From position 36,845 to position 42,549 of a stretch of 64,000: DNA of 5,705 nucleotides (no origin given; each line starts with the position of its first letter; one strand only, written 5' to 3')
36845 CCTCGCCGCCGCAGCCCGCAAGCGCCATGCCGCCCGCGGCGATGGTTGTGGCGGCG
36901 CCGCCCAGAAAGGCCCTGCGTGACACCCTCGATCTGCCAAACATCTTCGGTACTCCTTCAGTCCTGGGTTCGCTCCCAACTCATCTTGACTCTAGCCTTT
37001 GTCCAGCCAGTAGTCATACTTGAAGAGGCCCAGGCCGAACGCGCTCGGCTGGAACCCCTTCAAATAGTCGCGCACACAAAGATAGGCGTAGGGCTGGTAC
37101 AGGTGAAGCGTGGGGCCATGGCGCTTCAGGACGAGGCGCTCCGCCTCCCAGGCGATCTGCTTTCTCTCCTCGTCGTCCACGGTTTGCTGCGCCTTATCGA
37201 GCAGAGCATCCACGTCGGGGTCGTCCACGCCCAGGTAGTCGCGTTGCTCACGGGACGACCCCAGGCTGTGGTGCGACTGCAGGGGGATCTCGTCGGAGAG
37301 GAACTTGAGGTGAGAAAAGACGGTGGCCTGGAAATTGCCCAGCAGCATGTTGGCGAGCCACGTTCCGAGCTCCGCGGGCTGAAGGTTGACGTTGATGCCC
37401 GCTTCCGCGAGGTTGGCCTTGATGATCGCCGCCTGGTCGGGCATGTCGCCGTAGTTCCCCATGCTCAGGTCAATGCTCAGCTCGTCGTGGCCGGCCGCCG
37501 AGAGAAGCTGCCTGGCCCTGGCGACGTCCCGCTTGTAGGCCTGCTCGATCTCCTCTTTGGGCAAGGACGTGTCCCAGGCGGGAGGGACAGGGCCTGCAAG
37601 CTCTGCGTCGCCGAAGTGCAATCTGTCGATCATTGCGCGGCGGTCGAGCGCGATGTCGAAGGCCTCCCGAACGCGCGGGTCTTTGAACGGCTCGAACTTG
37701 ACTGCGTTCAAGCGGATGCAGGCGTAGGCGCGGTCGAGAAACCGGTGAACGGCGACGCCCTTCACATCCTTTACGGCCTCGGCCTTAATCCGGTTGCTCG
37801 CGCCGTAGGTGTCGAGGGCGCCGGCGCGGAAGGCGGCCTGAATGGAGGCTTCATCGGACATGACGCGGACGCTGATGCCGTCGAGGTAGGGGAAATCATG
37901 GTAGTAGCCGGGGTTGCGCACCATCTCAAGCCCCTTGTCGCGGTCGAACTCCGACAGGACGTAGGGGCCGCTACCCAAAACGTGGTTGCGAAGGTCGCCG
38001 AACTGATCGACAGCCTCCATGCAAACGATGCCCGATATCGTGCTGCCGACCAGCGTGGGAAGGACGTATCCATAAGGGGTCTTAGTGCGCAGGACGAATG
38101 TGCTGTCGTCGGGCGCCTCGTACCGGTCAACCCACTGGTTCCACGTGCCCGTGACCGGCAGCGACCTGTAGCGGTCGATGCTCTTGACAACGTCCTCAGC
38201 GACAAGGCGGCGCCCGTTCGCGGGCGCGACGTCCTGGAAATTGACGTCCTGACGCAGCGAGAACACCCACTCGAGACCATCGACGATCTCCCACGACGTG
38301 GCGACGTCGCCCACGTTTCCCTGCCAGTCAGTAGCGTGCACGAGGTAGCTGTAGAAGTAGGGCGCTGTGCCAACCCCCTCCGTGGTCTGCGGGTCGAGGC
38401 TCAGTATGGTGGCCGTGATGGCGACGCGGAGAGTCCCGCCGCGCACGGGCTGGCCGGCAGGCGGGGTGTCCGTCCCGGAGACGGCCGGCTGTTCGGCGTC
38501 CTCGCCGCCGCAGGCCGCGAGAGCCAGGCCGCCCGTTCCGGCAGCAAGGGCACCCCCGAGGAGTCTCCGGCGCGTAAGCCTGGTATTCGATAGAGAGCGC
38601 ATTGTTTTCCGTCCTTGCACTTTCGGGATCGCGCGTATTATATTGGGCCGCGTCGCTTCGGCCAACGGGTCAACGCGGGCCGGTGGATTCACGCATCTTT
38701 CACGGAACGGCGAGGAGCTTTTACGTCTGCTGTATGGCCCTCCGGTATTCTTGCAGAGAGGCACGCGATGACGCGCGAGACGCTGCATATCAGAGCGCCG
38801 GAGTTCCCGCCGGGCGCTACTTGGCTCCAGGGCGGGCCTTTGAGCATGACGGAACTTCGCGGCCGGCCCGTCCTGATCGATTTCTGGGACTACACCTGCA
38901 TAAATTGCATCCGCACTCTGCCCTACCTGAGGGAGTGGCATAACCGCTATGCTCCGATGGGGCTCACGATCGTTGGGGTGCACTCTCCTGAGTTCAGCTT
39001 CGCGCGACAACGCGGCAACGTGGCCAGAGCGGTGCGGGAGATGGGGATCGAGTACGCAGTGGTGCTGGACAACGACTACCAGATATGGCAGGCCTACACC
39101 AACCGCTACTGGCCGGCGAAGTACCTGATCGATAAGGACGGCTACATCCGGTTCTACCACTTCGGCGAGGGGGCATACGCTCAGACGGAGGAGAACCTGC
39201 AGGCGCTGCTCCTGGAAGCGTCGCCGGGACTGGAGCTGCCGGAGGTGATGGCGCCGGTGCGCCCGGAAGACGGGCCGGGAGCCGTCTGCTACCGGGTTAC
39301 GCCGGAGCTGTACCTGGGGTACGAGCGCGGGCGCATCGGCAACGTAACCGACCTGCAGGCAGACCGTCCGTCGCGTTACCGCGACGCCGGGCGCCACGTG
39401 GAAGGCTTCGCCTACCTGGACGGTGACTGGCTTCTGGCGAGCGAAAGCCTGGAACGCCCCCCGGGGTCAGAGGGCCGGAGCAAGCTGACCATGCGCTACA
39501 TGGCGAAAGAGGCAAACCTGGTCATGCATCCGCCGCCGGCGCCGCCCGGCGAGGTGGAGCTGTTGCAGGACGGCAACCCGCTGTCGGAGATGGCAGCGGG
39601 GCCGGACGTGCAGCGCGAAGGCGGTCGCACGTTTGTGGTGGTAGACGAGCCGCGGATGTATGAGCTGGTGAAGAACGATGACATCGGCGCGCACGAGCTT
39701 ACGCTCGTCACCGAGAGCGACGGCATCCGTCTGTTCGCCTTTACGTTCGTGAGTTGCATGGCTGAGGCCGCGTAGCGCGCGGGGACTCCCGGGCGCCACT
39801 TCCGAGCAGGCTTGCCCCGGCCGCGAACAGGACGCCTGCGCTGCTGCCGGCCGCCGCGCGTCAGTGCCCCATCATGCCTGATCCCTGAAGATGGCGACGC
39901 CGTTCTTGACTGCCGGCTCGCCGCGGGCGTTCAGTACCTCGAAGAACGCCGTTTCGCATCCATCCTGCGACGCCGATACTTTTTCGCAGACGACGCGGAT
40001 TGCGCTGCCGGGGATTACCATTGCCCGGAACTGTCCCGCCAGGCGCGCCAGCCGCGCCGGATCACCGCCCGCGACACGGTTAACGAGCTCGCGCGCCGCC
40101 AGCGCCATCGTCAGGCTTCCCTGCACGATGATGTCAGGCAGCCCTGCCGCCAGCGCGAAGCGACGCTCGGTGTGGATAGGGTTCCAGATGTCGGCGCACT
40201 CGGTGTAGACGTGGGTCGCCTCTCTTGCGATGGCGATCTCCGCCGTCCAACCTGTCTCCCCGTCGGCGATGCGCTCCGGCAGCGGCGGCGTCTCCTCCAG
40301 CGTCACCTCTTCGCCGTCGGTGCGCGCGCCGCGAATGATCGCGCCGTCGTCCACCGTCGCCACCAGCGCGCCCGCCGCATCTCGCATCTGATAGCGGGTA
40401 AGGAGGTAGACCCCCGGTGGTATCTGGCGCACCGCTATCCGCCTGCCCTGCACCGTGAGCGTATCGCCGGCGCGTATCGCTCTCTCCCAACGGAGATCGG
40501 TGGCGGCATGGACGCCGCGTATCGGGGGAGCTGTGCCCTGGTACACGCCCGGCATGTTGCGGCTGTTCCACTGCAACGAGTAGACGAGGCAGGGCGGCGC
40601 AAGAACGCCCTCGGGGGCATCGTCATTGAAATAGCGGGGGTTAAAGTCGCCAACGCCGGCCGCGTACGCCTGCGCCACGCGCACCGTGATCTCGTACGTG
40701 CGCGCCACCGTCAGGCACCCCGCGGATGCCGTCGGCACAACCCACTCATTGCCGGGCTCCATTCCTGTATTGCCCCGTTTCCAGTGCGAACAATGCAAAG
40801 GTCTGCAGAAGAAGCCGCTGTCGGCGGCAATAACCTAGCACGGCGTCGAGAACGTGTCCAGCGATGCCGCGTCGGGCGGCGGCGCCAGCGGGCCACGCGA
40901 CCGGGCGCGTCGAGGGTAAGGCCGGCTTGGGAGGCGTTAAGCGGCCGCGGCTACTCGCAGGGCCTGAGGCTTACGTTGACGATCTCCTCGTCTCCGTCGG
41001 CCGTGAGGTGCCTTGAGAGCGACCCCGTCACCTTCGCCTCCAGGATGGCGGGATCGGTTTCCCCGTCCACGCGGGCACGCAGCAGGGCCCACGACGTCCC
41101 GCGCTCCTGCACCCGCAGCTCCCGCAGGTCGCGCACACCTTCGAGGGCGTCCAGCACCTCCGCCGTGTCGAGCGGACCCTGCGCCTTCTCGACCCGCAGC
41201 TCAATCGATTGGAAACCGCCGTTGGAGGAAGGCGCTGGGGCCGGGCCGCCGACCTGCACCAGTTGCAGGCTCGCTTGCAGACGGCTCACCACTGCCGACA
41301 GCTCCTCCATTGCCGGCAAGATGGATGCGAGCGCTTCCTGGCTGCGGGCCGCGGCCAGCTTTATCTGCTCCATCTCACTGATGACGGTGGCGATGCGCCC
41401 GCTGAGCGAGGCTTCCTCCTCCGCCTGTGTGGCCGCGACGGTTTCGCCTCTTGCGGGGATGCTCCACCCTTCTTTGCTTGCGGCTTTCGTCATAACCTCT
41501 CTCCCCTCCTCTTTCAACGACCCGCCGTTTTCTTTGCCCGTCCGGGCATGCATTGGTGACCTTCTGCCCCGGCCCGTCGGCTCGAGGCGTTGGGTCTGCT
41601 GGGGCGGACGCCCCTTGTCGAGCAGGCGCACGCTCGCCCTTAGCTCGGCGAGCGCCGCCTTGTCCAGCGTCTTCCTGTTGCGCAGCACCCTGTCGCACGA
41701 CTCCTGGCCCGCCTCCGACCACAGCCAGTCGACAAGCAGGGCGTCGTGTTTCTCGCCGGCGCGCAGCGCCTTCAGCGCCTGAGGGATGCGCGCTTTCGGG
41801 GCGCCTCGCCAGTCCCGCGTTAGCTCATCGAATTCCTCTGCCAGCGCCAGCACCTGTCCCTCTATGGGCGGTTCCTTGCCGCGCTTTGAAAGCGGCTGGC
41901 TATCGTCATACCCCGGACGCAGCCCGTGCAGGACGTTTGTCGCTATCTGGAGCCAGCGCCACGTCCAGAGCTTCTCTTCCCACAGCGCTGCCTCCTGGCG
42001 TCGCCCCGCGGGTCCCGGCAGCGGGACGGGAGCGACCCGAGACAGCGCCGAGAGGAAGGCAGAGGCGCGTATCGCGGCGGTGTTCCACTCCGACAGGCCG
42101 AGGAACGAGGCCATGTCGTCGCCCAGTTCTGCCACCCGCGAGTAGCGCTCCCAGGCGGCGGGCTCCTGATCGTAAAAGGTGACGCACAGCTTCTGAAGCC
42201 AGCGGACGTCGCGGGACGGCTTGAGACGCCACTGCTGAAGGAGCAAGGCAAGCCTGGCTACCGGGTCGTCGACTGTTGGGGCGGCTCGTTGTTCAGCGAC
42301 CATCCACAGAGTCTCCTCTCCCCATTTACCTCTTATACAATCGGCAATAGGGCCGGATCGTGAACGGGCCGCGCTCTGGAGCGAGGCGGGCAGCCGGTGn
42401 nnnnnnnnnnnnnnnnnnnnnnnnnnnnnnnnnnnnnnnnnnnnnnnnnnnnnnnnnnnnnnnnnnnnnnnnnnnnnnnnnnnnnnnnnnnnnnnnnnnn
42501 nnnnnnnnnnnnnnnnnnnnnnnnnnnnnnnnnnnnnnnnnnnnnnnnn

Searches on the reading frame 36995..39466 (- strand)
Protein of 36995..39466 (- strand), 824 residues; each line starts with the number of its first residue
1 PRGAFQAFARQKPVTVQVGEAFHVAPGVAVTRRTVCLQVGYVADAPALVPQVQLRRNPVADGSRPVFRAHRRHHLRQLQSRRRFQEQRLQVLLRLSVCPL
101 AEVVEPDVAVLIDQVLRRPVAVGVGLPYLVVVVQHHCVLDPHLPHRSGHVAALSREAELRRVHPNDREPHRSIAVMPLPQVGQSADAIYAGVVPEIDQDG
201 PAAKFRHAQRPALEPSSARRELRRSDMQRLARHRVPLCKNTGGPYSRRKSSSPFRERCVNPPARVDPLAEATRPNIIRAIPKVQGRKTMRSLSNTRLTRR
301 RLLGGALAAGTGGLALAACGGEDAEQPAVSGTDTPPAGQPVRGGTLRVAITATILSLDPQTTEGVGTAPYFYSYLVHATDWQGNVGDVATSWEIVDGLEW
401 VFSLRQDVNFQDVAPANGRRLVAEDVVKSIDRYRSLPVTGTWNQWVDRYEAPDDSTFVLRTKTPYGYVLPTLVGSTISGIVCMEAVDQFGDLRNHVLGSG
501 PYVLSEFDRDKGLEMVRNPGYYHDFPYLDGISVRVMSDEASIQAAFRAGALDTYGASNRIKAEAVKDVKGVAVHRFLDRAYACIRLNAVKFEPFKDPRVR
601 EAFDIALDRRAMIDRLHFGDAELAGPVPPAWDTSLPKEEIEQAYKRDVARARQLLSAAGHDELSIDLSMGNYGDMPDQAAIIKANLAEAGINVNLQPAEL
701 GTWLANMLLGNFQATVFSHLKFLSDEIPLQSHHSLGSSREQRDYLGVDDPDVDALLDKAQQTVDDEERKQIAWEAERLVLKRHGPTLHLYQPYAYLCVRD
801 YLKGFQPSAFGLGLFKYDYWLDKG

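Call 12: search_protein_families(library=pfam, proteins=[window:36995-39466:-], max_evalue=0.001)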
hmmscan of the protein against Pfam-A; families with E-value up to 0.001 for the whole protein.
window:36995-39466:- (824 aa): 1 family
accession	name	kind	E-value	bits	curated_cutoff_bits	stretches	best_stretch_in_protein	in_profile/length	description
PF00496.27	SBP_bac_5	-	6e-59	200.4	32.4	1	385-719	3-346/368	Bacterial extracellular solute-binding proteins, family 5 Middle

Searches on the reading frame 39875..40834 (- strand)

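Call 12: search_protein_families(library=pfam, proteins=[window:39875-40834:-], max_evalue=0.001)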
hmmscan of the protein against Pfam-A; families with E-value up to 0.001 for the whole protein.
window:39875-40834:- (320 aa): 2 families
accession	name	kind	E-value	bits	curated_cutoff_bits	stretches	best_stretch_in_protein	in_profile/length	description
PF01575.25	MaoC_dehydratas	-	9.8e-16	57.9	27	1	202-300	18-115/123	MaoC like domain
PF13452.11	FAS1_DH_region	-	9.3e-12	45.7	22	1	44-160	9-131/132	FAS1-like, dehydratase domain region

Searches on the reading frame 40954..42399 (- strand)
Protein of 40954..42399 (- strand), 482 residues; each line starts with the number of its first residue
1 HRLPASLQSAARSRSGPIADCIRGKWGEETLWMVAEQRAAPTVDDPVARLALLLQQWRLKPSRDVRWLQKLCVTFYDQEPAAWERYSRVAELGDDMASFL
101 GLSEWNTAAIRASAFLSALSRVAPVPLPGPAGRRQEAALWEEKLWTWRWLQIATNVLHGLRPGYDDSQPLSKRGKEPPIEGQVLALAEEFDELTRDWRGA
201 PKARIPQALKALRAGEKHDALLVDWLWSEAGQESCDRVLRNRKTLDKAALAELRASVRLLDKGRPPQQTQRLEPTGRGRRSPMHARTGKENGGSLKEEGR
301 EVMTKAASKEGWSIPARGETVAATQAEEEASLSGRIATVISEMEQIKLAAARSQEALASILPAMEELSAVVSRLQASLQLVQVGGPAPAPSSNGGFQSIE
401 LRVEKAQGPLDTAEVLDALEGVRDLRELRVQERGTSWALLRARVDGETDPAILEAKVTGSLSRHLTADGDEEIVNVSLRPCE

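Call 12: search_protein_families(library=pfam, proteins=[window:40954-42399:-], max_evalue=0.001)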
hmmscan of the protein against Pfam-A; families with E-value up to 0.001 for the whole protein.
window:40954-42399:- (482 aa): 1 family
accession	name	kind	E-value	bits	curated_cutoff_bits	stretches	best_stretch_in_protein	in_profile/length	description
PF13487.12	HD_5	-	6.3e-05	23.2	27.2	0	165-217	111-163/170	HD domain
